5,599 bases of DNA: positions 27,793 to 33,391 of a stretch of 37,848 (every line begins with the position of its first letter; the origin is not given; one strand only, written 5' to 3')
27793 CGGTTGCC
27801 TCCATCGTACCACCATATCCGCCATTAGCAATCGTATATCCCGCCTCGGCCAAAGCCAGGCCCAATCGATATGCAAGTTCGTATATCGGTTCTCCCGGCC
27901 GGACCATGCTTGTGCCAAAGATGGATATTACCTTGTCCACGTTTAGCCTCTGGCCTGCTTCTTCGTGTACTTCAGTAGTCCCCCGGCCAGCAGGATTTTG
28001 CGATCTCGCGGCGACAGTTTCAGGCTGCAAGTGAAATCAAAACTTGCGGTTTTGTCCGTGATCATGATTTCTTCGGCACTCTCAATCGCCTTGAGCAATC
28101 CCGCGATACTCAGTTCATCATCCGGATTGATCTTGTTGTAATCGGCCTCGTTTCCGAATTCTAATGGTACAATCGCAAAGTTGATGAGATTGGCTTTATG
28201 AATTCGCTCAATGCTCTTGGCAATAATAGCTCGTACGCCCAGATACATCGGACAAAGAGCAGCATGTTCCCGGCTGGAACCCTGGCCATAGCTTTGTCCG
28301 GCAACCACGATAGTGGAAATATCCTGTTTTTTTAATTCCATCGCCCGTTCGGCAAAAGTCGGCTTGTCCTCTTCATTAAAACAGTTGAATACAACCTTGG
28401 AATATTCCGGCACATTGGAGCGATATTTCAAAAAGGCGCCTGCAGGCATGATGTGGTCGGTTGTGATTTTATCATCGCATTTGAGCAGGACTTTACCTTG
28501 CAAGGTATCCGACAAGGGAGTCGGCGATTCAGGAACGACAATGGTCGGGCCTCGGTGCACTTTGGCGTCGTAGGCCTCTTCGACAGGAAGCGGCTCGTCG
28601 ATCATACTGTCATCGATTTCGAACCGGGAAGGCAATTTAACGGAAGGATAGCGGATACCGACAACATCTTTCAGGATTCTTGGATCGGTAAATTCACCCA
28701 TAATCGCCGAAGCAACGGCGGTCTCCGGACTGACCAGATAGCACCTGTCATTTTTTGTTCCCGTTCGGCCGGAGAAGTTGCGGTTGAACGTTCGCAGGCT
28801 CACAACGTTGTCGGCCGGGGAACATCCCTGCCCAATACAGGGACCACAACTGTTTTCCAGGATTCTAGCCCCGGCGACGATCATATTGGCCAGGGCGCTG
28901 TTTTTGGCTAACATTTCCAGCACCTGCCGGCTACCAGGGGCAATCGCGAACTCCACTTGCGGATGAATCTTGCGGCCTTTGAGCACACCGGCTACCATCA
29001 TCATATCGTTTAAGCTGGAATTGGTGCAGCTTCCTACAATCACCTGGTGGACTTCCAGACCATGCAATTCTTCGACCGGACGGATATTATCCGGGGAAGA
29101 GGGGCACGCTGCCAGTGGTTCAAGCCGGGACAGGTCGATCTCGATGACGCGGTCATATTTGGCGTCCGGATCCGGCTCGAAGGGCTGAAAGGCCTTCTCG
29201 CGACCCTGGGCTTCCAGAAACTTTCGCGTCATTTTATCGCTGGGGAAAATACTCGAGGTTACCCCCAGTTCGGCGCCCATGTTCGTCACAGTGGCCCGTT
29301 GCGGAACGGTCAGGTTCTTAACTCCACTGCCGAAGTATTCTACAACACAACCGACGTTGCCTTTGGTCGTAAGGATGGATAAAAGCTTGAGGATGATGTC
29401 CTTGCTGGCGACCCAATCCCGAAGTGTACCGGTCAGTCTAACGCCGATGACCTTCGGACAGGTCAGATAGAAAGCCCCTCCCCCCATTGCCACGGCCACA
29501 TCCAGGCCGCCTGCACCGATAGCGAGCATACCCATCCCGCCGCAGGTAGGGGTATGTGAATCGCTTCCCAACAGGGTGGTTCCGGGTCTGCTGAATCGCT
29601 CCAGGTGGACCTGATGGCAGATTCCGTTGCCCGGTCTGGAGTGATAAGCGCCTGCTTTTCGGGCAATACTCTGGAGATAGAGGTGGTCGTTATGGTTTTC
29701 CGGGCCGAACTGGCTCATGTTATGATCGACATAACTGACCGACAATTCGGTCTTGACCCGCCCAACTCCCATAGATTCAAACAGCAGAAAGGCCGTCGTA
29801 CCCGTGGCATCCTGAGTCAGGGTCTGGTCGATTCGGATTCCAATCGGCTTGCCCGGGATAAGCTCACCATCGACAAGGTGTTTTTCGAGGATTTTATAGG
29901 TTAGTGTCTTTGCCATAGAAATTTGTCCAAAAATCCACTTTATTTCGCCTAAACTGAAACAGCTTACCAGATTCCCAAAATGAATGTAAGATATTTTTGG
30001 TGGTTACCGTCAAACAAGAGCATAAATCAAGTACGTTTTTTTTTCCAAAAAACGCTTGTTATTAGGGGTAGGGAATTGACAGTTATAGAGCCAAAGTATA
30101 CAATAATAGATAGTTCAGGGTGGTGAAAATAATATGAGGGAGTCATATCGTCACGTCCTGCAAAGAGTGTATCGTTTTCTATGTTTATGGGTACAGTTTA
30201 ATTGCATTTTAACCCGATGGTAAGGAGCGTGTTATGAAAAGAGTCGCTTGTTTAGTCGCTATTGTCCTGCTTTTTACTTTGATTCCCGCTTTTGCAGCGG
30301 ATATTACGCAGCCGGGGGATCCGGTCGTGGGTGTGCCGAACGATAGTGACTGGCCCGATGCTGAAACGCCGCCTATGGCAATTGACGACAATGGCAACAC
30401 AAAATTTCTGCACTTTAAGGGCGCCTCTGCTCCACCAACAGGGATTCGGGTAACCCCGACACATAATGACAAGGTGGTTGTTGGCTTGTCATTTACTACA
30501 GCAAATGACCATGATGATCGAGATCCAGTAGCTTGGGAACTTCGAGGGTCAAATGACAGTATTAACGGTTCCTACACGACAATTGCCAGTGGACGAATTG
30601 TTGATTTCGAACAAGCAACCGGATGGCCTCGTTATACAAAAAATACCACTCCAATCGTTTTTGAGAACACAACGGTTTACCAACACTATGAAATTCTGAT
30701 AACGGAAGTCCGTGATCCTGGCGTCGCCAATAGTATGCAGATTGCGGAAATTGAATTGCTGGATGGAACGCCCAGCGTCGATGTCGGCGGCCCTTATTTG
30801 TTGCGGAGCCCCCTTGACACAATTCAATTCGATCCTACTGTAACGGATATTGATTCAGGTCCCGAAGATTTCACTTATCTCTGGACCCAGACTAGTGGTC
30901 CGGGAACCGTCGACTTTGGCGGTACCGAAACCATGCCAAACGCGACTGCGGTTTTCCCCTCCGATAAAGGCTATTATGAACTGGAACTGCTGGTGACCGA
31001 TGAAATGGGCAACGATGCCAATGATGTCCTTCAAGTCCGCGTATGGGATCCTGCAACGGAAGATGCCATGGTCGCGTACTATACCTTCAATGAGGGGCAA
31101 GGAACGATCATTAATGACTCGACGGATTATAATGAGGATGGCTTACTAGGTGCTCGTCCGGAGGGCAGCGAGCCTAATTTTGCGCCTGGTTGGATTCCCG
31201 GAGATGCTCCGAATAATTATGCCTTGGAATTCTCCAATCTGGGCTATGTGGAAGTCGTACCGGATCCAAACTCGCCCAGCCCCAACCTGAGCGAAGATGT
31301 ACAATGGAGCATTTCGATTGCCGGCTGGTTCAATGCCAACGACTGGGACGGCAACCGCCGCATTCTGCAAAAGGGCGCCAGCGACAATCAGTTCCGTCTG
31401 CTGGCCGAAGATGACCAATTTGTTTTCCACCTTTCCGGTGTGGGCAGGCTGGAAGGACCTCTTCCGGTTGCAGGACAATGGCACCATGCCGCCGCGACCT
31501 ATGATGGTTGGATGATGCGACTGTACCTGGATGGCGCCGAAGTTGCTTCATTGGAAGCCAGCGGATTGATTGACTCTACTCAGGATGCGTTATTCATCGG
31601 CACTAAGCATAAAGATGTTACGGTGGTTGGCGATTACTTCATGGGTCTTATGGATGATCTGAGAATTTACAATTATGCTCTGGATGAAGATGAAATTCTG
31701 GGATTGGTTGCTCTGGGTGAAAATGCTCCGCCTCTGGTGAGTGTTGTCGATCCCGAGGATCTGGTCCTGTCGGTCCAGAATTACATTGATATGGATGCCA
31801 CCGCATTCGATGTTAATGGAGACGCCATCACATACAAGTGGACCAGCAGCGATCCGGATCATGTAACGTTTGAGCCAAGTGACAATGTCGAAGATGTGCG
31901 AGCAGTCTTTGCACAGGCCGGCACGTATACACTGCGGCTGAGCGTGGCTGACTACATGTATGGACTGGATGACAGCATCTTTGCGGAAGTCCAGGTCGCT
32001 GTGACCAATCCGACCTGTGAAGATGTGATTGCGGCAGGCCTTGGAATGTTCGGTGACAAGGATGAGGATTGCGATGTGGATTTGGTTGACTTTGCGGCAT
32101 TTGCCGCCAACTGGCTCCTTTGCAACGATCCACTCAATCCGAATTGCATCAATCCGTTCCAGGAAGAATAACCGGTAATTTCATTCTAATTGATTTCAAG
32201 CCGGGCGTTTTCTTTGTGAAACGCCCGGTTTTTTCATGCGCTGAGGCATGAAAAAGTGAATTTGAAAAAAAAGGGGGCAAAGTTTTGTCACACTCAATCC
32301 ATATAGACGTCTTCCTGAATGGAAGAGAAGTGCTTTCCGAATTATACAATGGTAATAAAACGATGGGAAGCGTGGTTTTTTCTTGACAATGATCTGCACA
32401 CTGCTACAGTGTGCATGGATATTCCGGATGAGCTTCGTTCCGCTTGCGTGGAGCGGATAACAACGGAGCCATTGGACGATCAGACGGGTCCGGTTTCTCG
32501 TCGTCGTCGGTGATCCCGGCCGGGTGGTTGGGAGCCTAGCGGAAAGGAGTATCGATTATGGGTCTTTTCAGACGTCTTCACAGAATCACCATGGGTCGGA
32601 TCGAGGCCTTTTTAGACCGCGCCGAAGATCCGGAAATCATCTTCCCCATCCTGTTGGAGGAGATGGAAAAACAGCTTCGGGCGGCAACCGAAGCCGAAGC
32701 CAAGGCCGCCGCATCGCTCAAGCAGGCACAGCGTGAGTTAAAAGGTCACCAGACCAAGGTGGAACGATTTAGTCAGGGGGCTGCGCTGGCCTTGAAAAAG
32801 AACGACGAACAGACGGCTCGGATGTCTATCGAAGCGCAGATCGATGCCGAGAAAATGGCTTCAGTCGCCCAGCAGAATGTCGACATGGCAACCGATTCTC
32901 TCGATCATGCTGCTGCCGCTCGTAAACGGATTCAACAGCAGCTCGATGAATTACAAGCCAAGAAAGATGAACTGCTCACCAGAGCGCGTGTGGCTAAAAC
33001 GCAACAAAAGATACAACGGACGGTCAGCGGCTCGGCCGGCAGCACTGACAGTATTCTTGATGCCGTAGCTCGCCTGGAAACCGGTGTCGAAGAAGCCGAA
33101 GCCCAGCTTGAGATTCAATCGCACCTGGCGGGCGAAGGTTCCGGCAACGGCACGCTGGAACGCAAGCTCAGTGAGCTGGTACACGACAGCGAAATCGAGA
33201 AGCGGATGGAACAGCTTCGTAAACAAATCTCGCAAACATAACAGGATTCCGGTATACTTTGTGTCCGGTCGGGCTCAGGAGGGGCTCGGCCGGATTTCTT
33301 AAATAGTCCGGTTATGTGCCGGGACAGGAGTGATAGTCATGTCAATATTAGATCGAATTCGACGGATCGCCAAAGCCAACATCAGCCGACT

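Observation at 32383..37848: Composite membrane-stress/remodelling operon: two tandem PspA/IM30 paralogs + YqiJ/NfeD-like + flotillin + unrecognised fifth gene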

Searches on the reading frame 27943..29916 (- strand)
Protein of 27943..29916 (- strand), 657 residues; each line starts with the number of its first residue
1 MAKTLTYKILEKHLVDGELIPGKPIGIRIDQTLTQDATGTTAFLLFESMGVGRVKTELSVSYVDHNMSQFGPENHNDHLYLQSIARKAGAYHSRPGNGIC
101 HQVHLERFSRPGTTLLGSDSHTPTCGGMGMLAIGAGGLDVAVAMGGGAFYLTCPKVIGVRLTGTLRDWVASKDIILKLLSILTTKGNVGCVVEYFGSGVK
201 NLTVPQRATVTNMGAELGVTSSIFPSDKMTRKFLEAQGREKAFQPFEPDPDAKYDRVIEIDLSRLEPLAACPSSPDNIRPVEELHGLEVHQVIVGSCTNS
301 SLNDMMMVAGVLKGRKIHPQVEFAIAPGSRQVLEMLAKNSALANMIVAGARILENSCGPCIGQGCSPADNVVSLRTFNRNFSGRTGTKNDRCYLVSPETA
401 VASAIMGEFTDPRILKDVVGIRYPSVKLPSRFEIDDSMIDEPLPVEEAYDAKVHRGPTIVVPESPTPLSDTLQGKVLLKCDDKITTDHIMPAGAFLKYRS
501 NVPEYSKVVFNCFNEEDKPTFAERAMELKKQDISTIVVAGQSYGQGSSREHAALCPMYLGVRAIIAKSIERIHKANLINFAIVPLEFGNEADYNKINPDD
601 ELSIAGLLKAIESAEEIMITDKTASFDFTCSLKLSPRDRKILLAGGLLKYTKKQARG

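Call 109: search_protein_families(library=pfam, proteins=[window:27943-29916:-], max_evalue=0.00001)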
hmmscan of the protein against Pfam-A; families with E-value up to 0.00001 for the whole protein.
window:27943-29916:- (657 aa): 2 families
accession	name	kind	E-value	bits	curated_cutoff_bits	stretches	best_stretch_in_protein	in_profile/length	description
PF00330.25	Aconitase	-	6.7e-106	355.5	28.7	1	8-407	2-463/463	Aconitase family (aconitate hydratase)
PF00694.25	Aconitase_C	-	2.3e-22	80.2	22.8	1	514-589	55-130/131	Aconitase C-terminal domain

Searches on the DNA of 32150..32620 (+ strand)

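Call 64: search_rna_families(source=window, start=32150, end=32620, threshold=evalue, max_evalue=1)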
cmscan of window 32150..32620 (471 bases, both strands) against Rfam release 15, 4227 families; matches with E-value up to 1: 2.
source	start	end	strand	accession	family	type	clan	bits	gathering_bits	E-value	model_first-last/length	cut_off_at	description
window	32193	32305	+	RF01858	RsaF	Gene; sRNA;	-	23.3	60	0.031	1-119/119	no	RNA Staph. aureus F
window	32201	32265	+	RF02527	SSRC38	Gene; sRNA;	-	22.3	80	0.095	1-166/166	no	Streptococcus sRNA SSRC38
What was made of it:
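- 32412..32557 (+): Structured 5' leader RNA (three helices) between the promoter and the PspA-1 start codon. It ends just 5' of the Shine-Dalgarno sequence AAGGAG. No Rfam family matches (call 64).
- On Rfam cis-regulatory RNA families (for the leader): Both lie over the upstream terminator region, not over the leader (call 64).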

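Call 101: build_rna_model(alignment_id=A8, structure=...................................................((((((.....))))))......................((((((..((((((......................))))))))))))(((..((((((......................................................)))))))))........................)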
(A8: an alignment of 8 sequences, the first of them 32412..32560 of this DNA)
Model R1 built from alignment A8 (8 sequences, 236 columns); structure: as given.
model positions 148; base pairs 27; branch points 2; effective number of sequences 2.54; information 0.59 bits per position. Calibrated on 0.2 Mb of random sequence (short: E-values are rough).
structure used (alignment columns):
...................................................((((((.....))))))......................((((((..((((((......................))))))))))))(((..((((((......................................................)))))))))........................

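Call 102: search_with_rna_model(model_id=R1, sources=[window, L001, L002, L005, L006, L007, L008, L009, L010, L011, L012, L013, L014, L015, L017, L020, L021, L025, L032, L033, L034, L035, L037, L038, L040, L051, L054, L066, L068, L070, L071, L081, L082, L083, L088, L089, L090, L091, L092, L093, L094], max_evalue=1)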
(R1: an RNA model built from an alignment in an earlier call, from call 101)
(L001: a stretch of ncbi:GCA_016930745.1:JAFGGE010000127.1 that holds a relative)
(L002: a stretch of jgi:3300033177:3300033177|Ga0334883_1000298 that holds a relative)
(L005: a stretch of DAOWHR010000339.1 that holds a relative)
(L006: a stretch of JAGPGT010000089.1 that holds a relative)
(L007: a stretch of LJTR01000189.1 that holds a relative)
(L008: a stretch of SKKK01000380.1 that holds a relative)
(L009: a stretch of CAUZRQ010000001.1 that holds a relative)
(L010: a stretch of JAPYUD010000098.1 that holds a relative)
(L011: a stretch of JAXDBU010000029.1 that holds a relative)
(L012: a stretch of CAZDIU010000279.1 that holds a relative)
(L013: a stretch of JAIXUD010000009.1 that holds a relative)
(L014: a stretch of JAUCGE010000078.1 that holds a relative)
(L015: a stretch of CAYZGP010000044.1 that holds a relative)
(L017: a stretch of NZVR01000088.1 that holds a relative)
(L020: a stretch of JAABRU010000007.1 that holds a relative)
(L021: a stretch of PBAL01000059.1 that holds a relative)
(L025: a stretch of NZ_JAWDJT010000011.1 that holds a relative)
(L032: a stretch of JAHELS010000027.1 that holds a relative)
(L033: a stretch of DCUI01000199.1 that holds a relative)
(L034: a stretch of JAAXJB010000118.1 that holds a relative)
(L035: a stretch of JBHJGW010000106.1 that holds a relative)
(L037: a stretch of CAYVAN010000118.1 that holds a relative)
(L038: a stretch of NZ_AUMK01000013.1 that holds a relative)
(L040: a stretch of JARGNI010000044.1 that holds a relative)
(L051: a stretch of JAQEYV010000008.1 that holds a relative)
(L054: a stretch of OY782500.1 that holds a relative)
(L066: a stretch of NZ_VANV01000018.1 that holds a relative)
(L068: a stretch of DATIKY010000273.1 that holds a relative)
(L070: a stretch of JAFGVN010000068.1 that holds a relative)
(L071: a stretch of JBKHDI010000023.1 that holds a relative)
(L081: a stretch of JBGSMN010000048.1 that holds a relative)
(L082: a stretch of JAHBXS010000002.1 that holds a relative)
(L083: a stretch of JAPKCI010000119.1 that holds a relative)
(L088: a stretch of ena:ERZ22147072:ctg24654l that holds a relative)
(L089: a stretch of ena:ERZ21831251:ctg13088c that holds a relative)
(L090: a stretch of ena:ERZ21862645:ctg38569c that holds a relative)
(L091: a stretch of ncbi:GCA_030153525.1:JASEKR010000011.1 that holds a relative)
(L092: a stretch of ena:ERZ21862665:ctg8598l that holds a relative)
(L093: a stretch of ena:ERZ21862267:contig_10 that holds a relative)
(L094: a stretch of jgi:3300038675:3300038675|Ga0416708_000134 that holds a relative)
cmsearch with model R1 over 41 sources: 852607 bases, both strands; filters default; matches with E-value up to 1: 9.
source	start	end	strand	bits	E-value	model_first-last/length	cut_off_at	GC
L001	968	1116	+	143.4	5.1e-39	1-148/148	no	0.58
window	32412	32560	+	140.9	2.7e-38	1-148/148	no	0.58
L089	5983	6144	+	128.4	1.4e-34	1-148/148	no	0.4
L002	7787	7932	+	125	1.5e-33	1-148/148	no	0.55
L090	5892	6051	+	123.6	3.9e-33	1-148/148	no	0.43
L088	6621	6773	+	121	2.3e-32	1-148/148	no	0.48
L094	6518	6666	+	110.5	3.1e-29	1-148/148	no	0.52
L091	6674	6867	+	92.1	9e-24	1-148/148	no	0.63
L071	147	280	+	31.9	7e-06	1-148/148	no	0.66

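Call 104: search_with_rna_model(model_id=R1, source=L071, start=1, end=1300, max_evalue=1, show_alignments=1)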
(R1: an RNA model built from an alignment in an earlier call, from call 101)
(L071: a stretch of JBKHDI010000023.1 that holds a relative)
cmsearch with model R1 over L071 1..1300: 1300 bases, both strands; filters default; matches with E-value up to 1: 1.
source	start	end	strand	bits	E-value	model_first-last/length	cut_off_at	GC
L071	147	280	+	31.9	1.1e-08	1-148/148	no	0.66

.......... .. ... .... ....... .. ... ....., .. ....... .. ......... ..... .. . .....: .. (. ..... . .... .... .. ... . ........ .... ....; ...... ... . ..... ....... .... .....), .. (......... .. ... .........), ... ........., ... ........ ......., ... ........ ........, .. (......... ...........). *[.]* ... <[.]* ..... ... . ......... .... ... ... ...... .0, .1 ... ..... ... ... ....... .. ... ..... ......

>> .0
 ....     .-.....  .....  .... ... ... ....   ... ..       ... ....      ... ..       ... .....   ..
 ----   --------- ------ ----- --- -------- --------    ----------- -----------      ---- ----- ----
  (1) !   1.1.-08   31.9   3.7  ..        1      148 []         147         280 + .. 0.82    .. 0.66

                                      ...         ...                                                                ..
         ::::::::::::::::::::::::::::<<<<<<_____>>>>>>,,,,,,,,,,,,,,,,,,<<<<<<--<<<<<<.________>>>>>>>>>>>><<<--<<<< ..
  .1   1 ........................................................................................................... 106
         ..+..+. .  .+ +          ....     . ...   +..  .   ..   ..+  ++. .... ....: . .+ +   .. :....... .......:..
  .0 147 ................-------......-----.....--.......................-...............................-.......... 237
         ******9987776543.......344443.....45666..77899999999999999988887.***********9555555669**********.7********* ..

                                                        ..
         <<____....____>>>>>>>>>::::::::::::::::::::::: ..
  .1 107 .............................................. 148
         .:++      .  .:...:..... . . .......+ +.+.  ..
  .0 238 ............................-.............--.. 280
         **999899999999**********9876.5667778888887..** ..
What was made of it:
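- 32412..32557 (+): The covariance model finds it only upstream of PspA-led operons, including L071, which was not used to build the model (E 7e-6; calls 102, 104).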

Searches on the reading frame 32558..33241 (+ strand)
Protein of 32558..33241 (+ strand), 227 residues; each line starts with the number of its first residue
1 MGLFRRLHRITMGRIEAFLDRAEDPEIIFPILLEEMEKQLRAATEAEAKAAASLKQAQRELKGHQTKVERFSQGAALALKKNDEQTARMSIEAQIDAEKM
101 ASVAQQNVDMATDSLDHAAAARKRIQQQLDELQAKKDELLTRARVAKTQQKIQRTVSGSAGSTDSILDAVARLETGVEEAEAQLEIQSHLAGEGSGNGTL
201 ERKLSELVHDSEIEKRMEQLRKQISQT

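Call 6: search_protein_families(library=pfam, proteins=[window:32558-33241:+], max_evalue=0.01)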
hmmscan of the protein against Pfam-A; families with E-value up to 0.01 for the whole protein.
window:32558-33241:+ (227 aa): 2 families
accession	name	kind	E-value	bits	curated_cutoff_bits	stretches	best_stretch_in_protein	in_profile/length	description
PF04012.17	PspA_IM30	-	2.9e-23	83.1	33.9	1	2-223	1-217/220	PspA/IM30 family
PF18949.5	DUF5693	-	0.0098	14.9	29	0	45-137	80-172/609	Family of unknown function (DUF5693)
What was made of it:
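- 32558..33241 (+): PspA-1, a PspA/IM30 (ESCRT-III-fold) paralog of 227 aa. PF04012 at 83.1 bits, E 2.9e-23, covering the full length (call 6).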

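Call 7: search_protein_families(library=ncbifam, proteins=[window:32558-33241:+], max_evalue=0.01)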
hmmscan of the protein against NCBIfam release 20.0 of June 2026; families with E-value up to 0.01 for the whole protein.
window:32558-33241:+ (227 aa): 4 families
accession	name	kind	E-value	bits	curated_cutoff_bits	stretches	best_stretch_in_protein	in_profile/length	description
TIGR02977.1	phageshock_pspA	equivalog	6.1e-28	98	242.95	1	1-225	1-218/219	phage shock protein PspA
NF007974.0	PRK10698.1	equivalog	1e-16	61.3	336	1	1-226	1-219/222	phage shock protein PspA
NF045984.1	StressProtLiaH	equivalog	3.2e-07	30.3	380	1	4-223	3-214/225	stress responsive protein LiaH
TIGR02168.1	SMC_prok_B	equivalog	0.0056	14.4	567.35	1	33-225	702-899/1181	chromosome segregation protein SMC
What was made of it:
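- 32558..33241 (+): It scores 98 bits on the E. coli-type PspA equivalog TIGR02977, below the 243-bit cutoff (call 7).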

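Call 25: search_protein_families(library=padloc, proteins=[window:32558-33241:+], max_evalue=0.01)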
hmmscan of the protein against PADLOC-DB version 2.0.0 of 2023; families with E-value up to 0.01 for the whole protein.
window:32558-33241:+ (227 aa): 1 family
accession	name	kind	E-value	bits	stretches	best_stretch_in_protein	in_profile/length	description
PDLC00553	JetC2|JetC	-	0.008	12.1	1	33-214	297-471/1361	DUF3584 domain; MukB-like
